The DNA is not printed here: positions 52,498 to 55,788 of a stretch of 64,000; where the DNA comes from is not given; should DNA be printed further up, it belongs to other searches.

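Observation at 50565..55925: AT-rich mosaic segment bracketed by rearranged composite REP arrays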

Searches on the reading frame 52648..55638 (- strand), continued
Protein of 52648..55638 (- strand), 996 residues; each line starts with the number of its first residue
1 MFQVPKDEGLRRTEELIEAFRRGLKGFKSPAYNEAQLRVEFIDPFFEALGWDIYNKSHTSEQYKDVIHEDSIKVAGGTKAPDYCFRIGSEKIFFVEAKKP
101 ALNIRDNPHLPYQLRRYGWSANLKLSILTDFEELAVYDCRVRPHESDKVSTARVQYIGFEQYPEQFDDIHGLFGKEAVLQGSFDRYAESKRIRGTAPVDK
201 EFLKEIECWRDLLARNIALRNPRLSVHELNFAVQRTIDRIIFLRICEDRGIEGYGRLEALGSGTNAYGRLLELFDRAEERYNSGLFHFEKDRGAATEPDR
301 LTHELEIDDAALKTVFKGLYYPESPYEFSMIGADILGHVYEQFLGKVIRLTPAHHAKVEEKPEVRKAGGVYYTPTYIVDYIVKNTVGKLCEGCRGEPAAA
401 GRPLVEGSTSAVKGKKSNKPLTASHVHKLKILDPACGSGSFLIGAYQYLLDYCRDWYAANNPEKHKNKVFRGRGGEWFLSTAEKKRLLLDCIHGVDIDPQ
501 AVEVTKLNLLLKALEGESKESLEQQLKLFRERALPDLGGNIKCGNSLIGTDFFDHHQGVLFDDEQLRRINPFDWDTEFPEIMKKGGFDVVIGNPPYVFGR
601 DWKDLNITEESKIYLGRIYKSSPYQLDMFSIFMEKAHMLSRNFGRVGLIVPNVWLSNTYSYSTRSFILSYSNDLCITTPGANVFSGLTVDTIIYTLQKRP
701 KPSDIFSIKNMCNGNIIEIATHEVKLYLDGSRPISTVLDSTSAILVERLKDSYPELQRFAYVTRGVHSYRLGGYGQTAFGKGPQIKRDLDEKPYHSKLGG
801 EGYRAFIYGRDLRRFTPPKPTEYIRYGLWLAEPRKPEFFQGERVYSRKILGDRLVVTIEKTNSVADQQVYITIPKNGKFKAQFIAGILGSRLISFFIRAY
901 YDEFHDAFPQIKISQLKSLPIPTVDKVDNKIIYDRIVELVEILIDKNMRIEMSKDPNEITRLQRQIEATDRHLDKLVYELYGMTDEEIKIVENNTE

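Call 44: search_protein_families(library=pfam, proteins=[L004:3633-4607:+, L004:4774-5775:+, L004:5879-6853:+, L124:12925-13653:+, L124:9284-9862:+], max_evalue=0.01)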
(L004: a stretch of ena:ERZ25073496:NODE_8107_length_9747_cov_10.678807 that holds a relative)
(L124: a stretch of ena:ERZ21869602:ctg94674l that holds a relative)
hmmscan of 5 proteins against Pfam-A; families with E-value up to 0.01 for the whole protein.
L004:3633-4607:+ (324 aa): 1 family
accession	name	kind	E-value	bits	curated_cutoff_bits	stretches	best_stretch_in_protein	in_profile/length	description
PF05014.21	Nuc_deoxyrib_tr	-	6.4e-05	23.5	28.8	1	217-277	41-99/117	Nucleoside 2-deoxyribosyltransferase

L004:4774-5775:+ (333 aa): 0 families

L004:5879-6853:+ (324 aa): 3 families
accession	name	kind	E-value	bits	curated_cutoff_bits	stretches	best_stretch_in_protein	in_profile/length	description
PF01878.24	EVE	-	4.7e-10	40.1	23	1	66-164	38-144/145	EVE domain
PF06250.17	YhcG_C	-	3.3e-05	24.2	32.5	1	192-313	20-140/157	YhcG PDDEXK nuclease domain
PF01939.22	NucS_C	-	0.00028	21.3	24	1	236-281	32-76/124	Endonuclease NucS C-terminal domain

L124:12925-13653:+ (242 aa): 4 families
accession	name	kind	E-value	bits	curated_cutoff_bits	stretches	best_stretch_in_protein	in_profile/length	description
PF04140.19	ICMT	-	1.2e-11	45.3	24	1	142-220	14-94/95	Isoprenylcysteine carboxyl methyltransferase (ICMT) family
PF04191.18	PEMT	-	1.7e-09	38.5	25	1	128-221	5-100/105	Phospholipid methyltransferase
PF06966.17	DUF1295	-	0.00022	21.2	20.4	1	159-232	151-234/235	Protein of unknown function (DUF1295)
PF01222.22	ERG4_ERG24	-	0.00034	19.9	27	1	155-242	342-432/432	Ergosterol biosynthesis ERG4/ERG24 family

L124:9284-9862:+ (192 aa): 4 families
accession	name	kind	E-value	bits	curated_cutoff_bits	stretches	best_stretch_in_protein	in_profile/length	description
PF00583.31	Acetyltransf_1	-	5.4e-09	36.8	20.7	1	68-143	34-95/116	Acetyltransferase (GNAT) family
PF13508.13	Acetyltransf_7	-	3.7e-05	24.5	27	1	71-140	7-61/84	Acetyltransferase (GNAT) domain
PF14542.12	Acetyltransf_CG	-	4.7e-05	23.9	30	1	113-144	30-61/80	GCN5-related N-acetyl-transferase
PF13673.13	Acetyltransf_10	-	0.0016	18.9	23.6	1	69-141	33-85/128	Acetyltransferase (GNAT) domain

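Call 47: find_related_loci(query=A2, collection=genome_contigs, flank=7000)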
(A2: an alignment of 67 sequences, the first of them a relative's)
Query A2 (996 aa) in genome_contigs; peptide patterns used: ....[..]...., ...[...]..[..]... (x = any residue, [..] = any of these).
600 stretches matched a pattern (row limit reached: there are more); 597 encode a relative of the query (tblastn E <= 1e-3); the best 80 are kept; 80 distinct loci.
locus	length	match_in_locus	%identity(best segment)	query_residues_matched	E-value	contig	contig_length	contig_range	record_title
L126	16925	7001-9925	57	11-995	0e+0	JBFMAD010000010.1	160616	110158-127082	MAG: Planctomycetota bacterium isolate MAG129 MAG129_10, whole genome shotgun sequence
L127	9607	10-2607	55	90-993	0e+0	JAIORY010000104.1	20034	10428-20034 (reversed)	MAG: Bacteroidales bacterium isolate SMBSF30 20075_Bin_4_contigs_1_c_000000000192, whole genome shotgun sequence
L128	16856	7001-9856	48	15-992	0e+0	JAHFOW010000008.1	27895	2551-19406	MAG: Planctomycetota bacterium isolate nzgw512 NODE_887_length_27896_cov_6.346931, whole genome shotgun sequence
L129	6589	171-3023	49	15-992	0e+0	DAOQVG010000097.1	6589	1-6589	MAG TPA_asm: Smithellaceae bacterium isolate AMR_MDS_1094 NODE_12842_length_6589_cov_4.256964, whole genome shotgun sequ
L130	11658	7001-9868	48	15-996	0e+0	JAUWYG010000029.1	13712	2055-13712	MAG: Candidatus Bipolaricaulota bacterium isolate CSMAG_2704 CSMAG_2704_k141_416449_length_13712_cov_43.9303, whole geno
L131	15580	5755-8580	48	15-994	0e+0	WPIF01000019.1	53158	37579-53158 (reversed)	MAG: Nitrospirae bacterium isolate X2_MetaBAT.7 scaffold_197, whole genome shotgun sequence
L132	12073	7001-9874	47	1-996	0e+0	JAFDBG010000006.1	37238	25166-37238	MAG: Deltaproteobacteria bacterium isolate AB_69_Bin_260 AB_69_Bin_260_scaffold_684, whole genome shotgun sequence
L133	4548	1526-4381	47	15-992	0e+0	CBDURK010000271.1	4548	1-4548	MAG TPA_asm: uncultured bacterium isolate SRR21487744_binner12_Refined_154 genome assembly, contig: ERZ25748493.16116, w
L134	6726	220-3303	47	15-992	0e+0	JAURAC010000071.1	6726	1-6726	MAG: Candidatus Subterrananammoxibius californiae isolate Bin_309 NODE_76_length_6726_cov_15.248239, whole genome shotgu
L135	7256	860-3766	47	12-993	0e+0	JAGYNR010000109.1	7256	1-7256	MAG: Desulfobacterales bacterium isolate M55B149 109, whole genome shotgun sequence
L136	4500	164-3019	47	15-995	0e+0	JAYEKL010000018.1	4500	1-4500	MAG: Patescibacteria group bacterium isolate MAG138 MAG138_18, whole genome shotgun sequence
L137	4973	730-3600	47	1-995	0e+0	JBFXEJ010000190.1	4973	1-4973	MAG: Desulfococcaceae bacterium isolate CA_2019_TPIn_113 NODE_73616_length_4973_cov_7.343582_TPIn, whole genome shotgun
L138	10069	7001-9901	48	8-995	0e+0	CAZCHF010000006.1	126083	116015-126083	MAG TPA_asm: uncultured Candidatus Kuenenia sp. isolate binchicken_co319_190 genome assembly, contig: NODE_183_length_12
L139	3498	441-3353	49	11-992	0e+0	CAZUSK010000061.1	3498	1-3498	MAG TPA_asm: uncultured Candidatus Saccharibacteria bacterium isolate binchicken_co256_732 genome assembly, contig: NODE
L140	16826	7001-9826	52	15-995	0e+0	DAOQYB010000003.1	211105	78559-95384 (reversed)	MAG TPA_asm: Anaerolineaceae bacterium isolate AMR_MDS_1021 NODE_35_length_211105_cov_10.973613, whole genome shotgun se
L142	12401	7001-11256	47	15-996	0e+0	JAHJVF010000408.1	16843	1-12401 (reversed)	MAG: Bacteroidetes bacterium isolate OSL_B.mb.4 OSL_B.mb.4_k141_67863, whole genome shotgun sequence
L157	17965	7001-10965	45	15-995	0e+0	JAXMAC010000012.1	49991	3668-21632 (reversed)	MAG: Candidatus Brocadiaceae bacterium isolate STL-AMX1 opera.44.fa-12, whole genome shotgun sequence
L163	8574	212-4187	45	15-994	0e+0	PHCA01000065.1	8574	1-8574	MAG: Chloroflexi bacterium HGW-Chloroflexi-1 bjp_ig2158_scaffold_3410, whole genome shotgun sequence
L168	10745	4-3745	58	15-996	0e+0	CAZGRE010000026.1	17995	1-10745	MAG TPA_asm: uncultured Thermotogae bacterium isolate SRP338002_co1_73 genome assembly, contig: NODE_2904_length_17995_c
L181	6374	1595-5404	44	15-995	0e+0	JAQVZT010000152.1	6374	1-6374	MAG: Methanothrix sp. isolate STF2_18 NODE_42408_length_6374_cov_4.180887_Sandtown_F2, whole genome shotgun sequence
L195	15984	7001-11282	57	4-995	0e+0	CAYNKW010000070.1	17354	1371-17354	MAG TPA_asm: uncultured Anaerolineae bacterium isolate SRP068000_co1_68 genome assembly, contig: NODE_4874_length_17354_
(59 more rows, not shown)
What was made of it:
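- Tried and rejected: Genome-collection scan with the family alignment (call 47).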

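Call 51: find_encoding_contigs(protein=P0244, flank=10000, max_places=6)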
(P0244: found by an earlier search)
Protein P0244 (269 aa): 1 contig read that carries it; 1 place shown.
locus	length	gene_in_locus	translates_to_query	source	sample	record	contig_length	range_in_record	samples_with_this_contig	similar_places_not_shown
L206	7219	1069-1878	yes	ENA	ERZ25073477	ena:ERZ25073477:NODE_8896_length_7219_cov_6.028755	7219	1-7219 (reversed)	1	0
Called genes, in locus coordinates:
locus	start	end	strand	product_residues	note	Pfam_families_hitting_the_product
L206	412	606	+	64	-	-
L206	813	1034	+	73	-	-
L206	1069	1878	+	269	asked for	-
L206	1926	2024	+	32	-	-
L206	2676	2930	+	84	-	-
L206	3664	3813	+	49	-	-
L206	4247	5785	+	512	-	-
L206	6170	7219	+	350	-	?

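Call 52: find_encoding_contigs(protein=P0243, flank=10000, max_places=6)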
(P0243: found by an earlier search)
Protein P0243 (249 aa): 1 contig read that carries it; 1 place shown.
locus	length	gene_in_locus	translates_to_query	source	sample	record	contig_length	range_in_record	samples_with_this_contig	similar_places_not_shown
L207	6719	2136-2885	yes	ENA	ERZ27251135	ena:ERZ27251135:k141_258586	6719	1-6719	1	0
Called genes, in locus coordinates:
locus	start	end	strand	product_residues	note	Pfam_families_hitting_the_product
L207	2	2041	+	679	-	?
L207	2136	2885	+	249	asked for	-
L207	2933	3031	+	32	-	-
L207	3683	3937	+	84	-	-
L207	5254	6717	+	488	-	?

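Call 53: find_encoding_contigs(protein=P0241, flank=10000, max_places=6)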
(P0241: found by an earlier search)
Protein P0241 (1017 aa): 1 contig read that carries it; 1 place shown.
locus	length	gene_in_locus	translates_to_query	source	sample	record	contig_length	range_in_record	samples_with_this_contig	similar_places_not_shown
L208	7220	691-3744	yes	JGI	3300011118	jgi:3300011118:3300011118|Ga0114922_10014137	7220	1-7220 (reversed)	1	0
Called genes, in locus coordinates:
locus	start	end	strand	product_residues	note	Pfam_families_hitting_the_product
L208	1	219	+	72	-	?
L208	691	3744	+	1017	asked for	PF04313:HSDR_N (faint), PF02384:N6_Mtase (faint), PF20473:MmeI_Mtase, PF01170:UPF0020 (faint), PF07669:Eco57I, PF12950:TaqI_C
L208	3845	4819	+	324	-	-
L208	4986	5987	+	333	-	-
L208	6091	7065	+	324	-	PF01878:EVE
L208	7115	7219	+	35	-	?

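Call 68: predict_structure(alignment_id=A5)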
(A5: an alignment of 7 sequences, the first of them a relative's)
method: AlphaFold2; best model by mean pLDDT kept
length: 269 residues; sequences in the alignment: 7
mean_pLDDT: 81.6   pTM: 0.84
mean pLDDT of the five models: 81.6, 81.4, 80.1, 79.9, 79.7
residues with pLDDT >= 90: 71; 70-90: 150; 50-70: 46; < 50: 2
segments of 3 or more residues with pLDDT < 50: none
pLDDT, mean of each block of 10 residues (from residue 1): 71 89 91 93 95 87 84 91 93 90 84 80 74 69 73 74 71 63 61 73 93 90 88 87 71 85 84
secondary structure, 60 per line:
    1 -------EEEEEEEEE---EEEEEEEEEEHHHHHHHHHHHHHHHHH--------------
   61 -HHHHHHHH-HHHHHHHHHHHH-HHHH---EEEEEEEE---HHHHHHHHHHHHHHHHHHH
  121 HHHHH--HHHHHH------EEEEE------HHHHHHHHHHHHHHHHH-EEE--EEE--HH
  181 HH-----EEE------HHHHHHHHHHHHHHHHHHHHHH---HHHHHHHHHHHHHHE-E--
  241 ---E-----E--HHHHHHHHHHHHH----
elements in order: E8-16 E20-29 H30-46 H62-69 H71-82 H84-87 E91-98 H102-125 H128-133 E140-144 H151-167 E169-171 E174-176 H179-182 E188-190 H197-218 H222-235 H253-265

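Call 71: fold_search(model_id=the predicted structure, library=pdb)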
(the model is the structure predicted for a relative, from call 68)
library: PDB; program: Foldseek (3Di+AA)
matches with E <= 10: 329; with E <= 0.001: 0
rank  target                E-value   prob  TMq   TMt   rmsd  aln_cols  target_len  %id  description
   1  3puf_G                4.2e-02  0.60  0.32  0.33  13.3       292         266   11  Crystal structure of human RNase H2 complex (released 2010-12-22)
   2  5aqm_C                5.3e-02  0.11  0.16  0.12  18.8       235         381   11  Fragment-based screening of HSP70 sheds light on the functional role of ATP-binding site residues (released 2016-10-05)
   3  3qml_A                7.1e-02  0.08  0.13  0.11  18.7       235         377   11  The structural analysis of Sil1-Bip complex reveals the mechanism for Sil1 to function as a novel nucleotide exchange  (released 2011-06-29)
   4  4j8f                  7.1e-02  0.06  0.14  0.08  24.0       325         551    9  Crystal structure of a fusion protein containing the NBD of Hsp70 and the middle domain of Hip (released 2013-07-03)
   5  6zmd_A                7.5e-02  0.08  0.13  0.08  17.6       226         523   10  Crystal structure of HYPE covalently tethered to BiP bound to AMP-PNP (released 2021-04-14)
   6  5aql_A                9.0e-02  0.08  0.14  0.11  18.3       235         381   10  Fragment-based screening of HSP70 sheds light on the functional role of ATP-binding site residues (released 2016-10-05)
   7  5mks                  9.5e-02  0.08  0.14  0.12  19.4       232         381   10  HSP72-NBD bound to compound TCI 8 - Tyr15 in down-conformation (released 2017-03-01)
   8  6eof                  9.5e-02  0.08  0.14  0.09  17.9       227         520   10  Crystal structure of AMPylated GRP78 in ADP state (released 2017-11-01)
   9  5ex5_B                9.5e-02  0.08  0.14  0.11  17.8       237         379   10  Crystal structure of human GRP78 (70kDa heat shock protein 5 / BIP) ATPase domain in complex with 7-deaza-ADP and inor (released 2016-06-15)
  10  5aqy                  9.5e-02  0.07  0.14  0.11  19.2       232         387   10  Fragment-based screening of HSP70 sheds light on the functional role of ATP-binding site residues (released 2016-10-05)
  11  3c7n_A                9.5e-02  0.07  0.15  0.08  18.2       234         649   11  Structure of the Hsp110:Hsc70 Nucleotide Exchange Complex (released 2008-05-27)
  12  5evz_B                1.0e-01  0.11  0.17  0.13  19.1       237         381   10  Crystal structure of human GRP78 (70kDa heat shock protein 5 / BIP) ATPase domain in complex with ADP and inorganic ph (released 2016-06-15)
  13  9h0c_A                1.0e-01  0.08  0.15  0.12  18.7       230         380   11  Crystal structure of BiP ATPase domain in complex with CDNF C-terminal domain at 1.65 angstroms resolution (released 2025-10-29)
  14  6dfo_A                1.0e-01  0.07  0.13  0.11  18.0       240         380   11  Crystal structure of human GRP78 in complex with 8-bromoadenosine (released 2019-05-15)
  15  4rtf                  1.0e-01  0.06  0.13  0.10  18.5       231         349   12  Crystal structure of molecular chaperone DnaK from Mycobacterium tuberculosis H37Rv (released 2014-12-10)
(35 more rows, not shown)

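Call 73: search_protein_families(library=pfam, alignment_id=A5, max_evalue=10)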
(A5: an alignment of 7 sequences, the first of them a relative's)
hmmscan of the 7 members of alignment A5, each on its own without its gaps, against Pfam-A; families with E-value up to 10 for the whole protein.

A. member 1, P0242 (269 aa): 1 family
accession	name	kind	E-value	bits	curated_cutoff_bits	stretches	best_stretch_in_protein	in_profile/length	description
PF16805.11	Trans_coact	-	0.031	14.5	25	1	3-36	22-53/73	Phage late-transcription coactivator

B. families by the number of members that match (of 7 scanned): 5 families
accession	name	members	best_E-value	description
PF12686.12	DUF3800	2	0.00012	Protein of unknown function (DUF3800)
PF16805.11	Trans_coact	1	0.031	Phage late-transcription coactivator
PF13963.11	Transpos_assoc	1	0.068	Transposase-associated domain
PF20713.2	DUF6826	1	0.14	Domain of unknown function (DUF6826)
PF11348.13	DUF3150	1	0.23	Protein of unknown function (DUF3150)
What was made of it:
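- On DUF3800 (for ORF269): Two of 7 family members hit, with best E 1.2e-4 (call 73).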

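Call 81: search_protein_families(library=phrogs, proteins=[L004:4774-5775:+, L004:3633-4607:+], max_evalue=0.01)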
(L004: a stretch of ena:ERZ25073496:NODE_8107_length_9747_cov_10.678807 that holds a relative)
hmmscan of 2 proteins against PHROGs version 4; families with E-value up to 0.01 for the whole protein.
L004:4774-5775:+ (333 aa): 0 families

L004:3633-4607:+ (324 aa): 3 families
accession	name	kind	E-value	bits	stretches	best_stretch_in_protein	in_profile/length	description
phrog_16139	-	unknown function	4.1e-47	161.8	1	137-312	145-321/323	-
phrog_3634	-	unknown function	7.1e-14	53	1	204-309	30-128/237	-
phrog_26406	-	unknown function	0.0013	18.9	1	178-282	198-299/343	-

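Call 95: find_encoding_contigs(protein=P0247, flank=10000, max_places=5)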
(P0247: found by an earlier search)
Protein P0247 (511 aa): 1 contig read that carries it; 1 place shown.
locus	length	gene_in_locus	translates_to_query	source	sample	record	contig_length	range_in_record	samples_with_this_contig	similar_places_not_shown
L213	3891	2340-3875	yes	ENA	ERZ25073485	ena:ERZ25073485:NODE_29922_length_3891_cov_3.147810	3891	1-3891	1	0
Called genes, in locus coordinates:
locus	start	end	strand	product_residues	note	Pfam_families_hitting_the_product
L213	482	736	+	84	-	-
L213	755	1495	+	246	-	-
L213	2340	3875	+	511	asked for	-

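Call 97: search_protein_families(library=pfam, proteins=[L213:755-1495:+], max_evalue=0.01)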
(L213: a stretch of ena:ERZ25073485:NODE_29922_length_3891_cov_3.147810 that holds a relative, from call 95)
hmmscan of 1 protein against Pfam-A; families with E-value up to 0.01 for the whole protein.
L213:755-1495:+ (246 aa): 1 family
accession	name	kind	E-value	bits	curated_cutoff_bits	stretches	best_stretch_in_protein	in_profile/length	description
PF00730.31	HhH-GPD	-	0.0026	18.5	26.2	0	47-202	2-102/108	HhH-GPD superfamily base excision DNA repair protein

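Call 98: search_protein_families(library=padloc, proteins=[L213:755-1495:+, L004:3633-4607:+, L004:4774-5775:+, L004:5879-6853:+], max_evalue=0.01)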
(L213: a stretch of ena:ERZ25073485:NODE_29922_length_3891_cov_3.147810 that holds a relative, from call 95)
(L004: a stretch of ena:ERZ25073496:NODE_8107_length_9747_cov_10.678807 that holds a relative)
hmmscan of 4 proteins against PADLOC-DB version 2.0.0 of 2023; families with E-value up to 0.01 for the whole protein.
L213:755-1495:+ (246 aa): 0 families

L004:3633-4607:+ (324 aa): 1 family
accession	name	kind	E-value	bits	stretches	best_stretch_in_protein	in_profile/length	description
PDLC00733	Effector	-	8.1e-11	39.4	1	199-300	261-359/388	TIR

L004:4774-5775:+ (333 aa): 0 families

L004:5879-6853:+ (324 aa): 14 families
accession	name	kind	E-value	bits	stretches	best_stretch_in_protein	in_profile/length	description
PDLC04824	PDC-S02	-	2.7e-21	74.1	1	187-314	176-300/308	-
PDLC04799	PDC-S02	-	6.6e-18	62.9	1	187-314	176-300/308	-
PDLC04916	PDC-S11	-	1.2e-10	39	1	226-277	47-96/358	-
PDLC04913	PDC-S11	-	1.8e-10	38.4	1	237-276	61-99/375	-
PDLC04910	PDC-S11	-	3.6e-08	31.1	1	236-276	59-98/359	-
PDLC04915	PDC-S11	-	3.6e-07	27.8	1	236-276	60-99/379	-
PDLC04945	PDC-S18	-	5.3e-06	24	1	188-281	17-95/302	-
PDLC04810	PDC-S02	-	1.8e-05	22.1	1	237-313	246-326/355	-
PDLC04909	PDC-S11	-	3.7e-05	21.5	1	237-266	61-89/347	-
PDLC04946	PDC-S18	-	0.00052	17.1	1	188-281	37-117/365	-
PDLC04803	PDC-S02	-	0.00085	17.1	1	237-303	160-229/269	-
PDLC04813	PDC-S02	-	0.0011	16.8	1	228-301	55-131/175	-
PDLC04831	PDC-S02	-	0.0018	15.8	1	238-313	234-313/346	-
PDLC04807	PDC-S02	-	0.0077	13.5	0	234-296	238-302/351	-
